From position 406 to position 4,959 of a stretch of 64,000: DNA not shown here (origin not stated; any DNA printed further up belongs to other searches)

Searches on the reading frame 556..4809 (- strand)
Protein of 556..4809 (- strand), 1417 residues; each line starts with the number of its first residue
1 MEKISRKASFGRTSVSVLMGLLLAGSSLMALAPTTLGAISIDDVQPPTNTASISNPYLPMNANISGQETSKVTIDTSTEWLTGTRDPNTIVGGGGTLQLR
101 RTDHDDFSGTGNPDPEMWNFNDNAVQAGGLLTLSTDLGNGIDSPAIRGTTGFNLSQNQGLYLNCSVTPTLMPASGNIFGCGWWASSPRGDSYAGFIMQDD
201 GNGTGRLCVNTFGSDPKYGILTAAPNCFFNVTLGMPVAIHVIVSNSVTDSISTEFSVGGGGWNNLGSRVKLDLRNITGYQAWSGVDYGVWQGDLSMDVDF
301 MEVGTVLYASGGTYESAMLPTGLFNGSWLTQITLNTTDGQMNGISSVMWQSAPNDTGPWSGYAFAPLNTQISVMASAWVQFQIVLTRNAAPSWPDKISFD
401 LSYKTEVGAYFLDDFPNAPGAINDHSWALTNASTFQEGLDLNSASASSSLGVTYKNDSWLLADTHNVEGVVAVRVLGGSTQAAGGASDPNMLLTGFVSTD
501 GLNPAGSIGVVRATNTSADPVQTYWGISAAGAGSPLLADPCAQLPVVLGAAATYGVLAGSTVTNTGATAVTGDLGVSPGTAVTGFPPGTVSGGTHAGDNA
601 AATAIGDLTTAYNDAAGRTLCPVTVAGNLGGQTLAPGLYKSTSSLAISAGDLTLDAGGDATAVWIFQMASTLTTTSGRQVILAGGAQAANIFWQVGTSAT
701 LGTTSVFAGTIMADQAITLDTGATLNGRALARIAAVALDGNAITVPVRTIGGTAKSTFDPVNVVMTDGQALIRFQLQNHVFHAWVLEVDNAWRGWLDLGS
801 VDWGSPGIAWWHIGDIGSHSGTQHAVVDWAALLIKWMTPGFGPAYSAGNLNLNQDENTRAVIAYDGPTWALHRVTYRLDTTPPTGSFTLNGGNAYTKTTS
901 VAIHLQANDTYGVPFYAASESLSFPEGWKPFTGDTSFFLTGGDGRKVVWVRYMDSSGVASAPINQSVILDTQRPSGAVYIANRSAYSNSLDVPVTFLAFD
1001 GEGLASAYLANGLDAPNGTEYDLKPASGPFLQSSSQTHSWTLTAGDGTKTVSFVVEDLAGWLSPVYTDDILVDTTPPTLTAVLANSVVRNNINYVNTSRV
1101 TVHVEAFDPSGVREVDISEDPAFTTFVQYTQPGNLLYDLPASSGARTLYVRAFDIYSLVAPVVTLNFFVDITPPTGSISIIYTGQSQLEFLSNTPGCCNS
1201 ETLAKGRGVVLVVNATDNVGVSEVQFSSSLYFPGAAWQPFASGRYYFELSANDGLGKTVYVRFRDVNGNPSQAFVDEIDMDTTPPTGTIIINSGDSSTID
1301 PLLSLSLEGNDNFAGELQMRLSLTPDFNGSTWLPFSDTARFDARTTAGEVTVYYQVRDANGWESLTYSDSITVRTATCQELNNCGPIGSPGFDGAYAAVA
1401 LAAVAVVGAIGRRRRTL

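Call 17: search_protein_families(library=pfam, proteins=[window:556-4809:-], max_evalue=0.001)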
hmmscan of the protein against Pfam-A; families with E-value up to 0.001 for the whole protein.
window:556-4809:- (1417 aa): 1 family
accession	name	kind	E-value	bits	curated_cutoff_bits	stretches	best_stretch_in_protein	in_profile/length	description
PF11999.13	Ice_binding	-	1.6e-65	221.1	28.7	1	556-744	1-208/208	Ice-binding-like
